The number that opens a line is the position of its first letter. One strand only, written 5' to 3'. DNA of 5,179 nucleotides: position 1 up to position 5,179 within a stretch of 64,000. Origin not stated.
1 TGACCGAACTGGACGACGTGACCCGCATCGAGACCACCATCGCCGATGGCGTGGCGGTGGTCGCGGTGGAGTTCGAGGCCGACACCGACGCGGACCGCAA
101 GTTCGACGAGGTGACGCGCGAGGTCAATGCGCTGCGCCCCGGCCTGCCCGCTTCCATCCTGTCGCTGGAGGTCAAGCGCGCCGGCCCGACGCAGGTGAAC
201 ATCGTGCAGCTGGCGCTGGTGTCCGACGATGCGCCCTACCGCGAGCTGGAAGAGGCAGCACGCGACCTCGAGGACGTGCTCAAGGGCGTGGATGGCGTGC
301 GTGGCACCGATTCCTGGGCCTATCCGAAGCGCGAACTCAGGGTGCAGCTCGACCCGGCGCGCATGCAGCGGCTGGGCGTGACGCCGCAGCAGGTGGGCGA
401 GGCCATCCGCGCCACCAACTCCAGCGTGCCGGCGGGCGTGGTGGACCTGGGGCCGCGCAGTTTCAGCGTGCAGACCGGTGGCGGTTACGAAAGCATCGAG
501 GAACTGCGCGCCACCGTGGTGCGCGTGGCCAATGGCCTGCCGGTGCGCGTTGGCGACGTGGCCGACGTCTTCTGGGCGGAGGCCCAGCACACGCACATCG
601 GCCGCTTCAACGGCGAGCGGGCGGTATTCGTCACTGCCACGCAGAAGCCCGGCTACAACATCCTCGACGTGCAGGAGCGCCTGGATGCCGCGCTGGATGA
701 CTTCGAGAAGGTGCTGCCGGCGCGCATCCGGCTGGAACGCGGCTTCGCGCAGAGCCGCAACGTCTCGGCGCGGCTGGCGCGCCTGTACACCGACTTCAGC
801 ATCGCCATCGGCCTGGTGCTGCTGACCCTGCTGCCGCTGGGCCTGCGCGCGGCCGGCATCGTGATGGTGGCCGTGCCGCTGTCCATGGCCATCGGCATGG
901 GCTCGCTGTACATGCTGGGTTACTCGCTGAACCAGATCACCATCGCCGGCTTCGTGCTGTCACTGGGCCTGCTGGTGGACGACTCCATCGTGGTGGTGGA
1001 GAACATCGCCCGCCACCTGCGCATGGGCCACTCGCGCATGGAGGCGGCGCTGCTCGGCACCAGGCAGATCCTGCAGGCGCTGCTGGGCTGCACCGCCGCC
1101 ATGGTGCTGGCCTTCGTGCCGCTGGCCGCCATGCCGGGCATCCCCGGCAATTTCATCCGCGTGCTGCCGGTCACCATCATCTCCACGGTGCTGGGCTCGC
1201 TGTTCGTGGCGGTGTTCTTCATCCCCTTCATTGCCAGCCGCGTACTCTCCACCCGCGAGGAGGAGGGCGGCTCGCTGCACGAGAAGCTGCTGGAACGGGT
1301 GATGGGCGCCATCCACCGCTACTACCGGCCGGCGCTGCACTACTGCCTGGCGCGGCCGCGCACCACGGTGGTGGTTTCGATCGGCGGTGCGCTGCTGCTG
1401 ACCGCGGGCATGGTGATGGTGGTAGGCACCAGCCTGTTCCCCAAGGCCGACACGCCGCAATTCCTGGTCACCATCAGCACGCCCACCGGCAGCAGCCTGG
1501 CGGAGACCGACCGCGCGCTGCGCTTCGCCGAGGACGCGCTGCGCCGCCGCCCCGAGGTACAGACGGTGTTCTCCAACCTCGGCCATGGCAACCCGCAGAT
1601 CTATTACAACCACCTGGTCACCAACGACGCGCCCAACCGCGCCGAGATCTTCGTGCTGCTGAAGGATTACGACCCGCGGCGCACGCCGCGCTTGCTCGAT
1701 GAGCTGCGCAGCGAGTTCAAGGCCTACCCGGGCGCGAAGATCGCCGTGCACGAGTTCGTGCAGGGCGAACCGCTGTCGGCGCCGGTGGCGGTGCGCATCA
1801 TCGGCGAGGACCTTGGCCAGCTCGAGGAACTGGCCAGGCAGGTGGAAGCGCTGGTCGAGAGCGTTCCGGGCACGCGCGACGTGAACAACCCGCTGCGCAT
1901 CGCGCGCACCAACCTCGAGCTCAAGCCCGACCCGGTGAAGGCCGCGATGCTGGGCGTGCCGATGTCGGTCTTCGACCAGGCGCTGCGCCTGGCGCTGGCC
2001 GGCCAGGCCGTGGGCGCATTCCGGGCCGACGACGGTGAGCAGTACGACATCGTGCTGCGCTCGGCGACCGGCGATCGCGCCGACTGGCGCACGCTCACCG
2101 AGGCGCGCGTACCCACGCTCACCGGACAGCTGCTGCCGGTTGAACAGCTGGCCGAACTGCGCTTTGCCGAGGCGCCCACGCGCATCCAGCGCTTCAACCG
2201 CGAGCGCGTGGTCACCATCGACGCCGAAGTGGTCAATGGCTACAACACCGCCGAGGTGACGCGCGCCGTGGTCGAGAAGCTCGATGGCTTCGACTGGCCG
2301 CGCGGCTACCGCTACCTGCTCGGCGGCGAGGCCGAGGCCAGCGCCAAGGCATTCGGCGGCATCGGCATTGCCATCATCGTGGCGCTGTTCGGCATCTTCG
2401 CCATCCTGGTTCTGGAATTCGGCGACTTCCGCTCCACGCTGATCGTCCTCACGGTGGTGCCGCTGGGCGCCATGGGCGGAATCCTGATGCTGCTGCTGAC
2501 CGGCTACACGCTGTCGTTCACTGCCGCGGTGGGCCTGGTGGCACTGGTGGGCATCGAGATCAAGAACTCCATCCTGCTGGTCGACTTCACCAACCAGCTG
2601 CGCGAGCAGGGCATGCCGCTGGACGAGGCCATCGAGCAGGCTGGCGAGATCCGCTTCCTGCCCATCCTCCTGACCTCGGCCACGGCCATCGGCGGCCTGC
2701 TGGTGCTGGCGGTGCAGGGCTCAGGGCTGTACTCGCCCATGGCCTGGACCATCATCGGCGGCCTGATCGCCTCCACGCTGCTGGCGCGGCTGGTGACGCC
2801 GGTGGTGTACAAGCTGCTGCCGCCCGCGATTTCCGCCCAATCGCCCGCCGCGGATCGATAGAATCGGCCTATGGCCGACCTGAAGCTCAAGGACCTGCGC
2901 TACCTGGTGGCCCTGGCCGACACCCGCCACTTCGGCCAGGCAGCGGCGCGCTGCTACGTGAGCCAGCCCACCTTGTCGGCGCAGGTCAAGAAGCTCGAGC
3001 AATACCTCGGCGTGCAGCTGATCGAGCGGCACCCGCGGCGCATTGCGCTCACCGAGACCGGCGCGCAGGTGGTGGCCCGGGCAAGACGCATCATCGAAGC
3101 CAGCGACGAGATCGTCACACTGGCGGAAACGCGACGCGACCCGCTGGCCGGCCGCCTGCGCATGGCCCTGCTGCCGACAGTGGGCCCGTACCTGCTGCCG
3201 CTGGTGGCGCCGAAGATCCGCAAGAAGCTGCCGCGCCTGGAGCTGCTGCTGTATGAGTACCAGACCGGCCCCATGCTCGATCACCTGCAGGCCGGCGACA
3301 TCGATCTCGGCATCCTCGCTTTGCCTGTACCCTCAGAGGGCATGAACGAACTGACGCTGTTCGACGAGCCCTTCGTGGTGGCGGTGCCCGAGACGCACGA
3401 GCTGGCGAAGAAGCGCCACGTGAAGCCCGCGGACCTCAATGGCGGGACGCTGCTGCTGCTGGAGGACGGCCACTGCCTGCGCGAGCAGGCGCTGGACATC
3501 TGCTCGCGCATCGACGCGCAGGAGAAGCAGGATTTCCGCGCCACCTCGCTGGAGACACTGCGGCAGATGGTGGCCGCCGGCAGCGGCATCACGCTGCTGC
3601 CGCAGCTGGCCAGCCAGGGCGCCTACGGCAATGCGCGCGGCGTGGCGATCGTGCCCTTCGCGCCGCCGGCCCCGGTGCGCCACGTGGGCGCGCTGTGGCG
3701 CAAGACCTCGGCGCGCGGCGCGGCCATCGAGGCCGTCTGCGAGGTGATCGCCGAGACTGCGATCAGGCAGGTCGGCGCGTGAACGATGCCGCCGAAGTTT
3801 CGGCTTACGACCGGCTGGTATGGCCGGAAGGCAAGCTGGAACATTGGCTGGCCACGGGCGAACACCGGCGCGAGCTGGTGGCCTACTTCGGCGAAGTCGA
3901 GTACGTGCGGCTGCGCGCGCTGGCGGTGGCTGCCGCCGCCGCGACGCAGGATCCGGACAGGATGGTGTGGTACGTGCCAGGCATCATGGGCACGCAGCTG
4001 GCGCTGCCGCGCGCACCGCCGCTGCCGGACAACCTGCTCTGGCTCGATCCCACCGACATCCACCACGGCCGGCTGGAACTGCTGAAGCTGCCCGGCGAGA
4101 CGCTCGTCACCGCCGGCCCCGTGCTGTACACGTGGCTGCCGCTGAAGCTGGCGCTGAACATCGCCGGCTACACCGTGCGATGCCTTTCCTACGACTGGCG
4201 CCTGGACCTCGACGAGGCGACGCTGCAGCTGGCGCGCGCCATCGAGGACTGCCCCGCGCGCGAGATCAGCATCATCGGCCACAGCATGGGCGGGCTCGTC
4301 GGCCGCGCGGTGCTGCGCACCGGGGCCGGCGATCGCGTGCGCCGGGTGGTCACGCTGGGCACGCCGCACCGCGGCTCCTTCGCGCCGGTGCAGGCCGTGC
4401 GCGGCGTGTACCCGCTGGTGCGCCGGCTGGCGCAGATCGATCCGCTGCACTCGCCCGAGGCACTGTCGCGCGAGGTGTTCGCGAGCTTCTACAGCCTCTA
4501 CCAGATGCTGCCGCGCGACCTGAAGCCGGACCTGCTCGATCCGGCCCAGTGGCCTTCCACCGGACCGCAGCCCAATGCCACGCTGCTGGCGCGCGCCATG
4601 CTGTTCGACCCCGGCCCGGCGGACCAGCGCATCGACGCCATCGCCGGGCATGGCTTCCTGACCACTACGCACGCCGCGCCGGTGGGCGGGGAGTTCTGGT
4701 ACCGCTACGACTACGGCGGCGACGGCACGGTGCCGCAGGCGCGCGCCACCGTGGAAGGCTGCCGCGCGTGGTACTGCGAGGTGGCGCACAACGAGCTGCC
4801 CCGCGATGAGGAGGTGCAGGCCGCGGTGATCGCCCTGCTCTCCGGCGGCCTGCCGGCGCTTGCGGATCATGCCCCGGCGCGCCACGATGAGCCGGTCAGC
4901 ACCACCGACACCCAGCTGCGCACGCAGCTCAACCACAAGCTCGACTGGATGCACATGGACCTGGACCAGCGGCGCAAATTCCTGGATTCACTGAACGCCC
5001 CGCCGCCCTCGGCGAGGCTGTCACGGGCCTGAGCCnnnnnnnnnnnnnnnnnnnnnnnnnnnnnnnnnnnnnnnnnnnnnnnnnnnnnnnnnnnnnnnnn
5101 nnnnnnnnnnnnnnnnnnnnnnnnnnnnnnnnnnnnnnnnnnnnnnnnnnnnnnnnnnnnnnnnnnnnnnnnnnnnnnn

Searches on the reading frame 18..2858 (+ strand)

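Call 58: search_protein_families(library=pfam, proteins=[window:18-2858:+], max_evalue=0.001)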
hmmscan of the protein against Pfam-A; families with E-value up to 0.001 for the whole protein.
window:18-2858:+ (947 aa): 2 families
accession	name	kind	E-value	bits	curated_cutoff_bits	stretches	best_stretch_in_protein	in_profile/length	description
PF00873.25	ACR_tran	-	2.1e-184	615.5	28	1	6-934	80-1020/1021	AcrB/AcrD/AcrF family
PF02355.23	SecD_SecF_C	-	0.00018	21.4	20.5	0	282-401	60-182/189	Protein export membrane protein SecD/SecF, C-terminal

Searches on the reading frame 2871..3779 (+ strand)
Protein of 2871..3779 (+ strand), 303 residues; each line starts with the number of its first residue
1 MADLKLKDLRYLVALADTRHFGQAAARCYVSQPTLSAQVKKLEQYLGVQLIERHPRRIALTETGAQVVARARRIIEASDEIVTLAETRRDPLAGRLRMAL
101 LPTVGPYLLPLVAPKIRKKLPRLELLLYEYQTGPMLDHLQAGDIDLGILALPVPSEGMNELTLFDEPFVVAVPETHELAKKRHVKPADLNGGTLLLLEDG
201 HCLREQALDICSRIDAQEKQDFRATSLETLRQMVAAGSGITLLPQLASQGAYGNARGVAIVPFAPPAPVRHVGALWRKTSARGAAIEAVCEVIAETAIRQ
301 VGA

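Call 58: search_protein_families(library=pfam, proteins=[window:2871-3779:+], max_evalue=0.001)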
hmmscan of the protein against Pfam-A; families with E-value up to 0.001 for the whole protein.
window:2871-3779:+ (303 aa): 2 families
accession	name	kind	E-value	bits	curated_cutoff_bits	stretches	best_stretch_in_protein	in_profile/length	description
PF03466.25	LysR_substrate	-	5.7e-46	157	28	1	90-296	2-207/209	LysR substrate binding domain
PF00126.33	HTH_1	-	6.1e-22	77.8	26.6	1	6-64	1-59/60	Bacterial regulatory helix-turn-helix protein, lysR family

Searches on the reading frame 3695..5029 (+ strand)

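Call 58: search_protein_families(library=pfam, proteins=[window:3695-5029:+], max_evalue=0.001)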
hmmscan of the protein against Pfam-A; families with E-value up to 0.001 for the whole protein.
window:3695-5029:+ (445 aa): 5 families
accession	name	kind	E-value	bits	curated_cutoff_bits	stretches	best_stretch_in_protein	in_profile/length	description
PF07819.20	PGAP1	-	1.3e-08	35.3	24.3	1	187-233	89-137/233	PGAP1-like alpha/beta domain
PF02450.21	LCAT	-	1.5e-08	34.8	21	1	159-273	85-203/392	Lecithin:cholesterol acyltransferase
PF02089.21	Palm_thioest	-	1.7e-06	28.4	26.8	1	184-233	68-118/254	Palmitoyl protein thioesterase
PF00561.26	Abhydrolase_1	-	2.8e-05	24.4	25.8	1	186-235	66-103/245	alpha/beta hydrolase fold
PF24096.1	DUF7379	-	0.0003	21.2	33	0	157-228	39-115/191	Domain of unknown function (DUF7379)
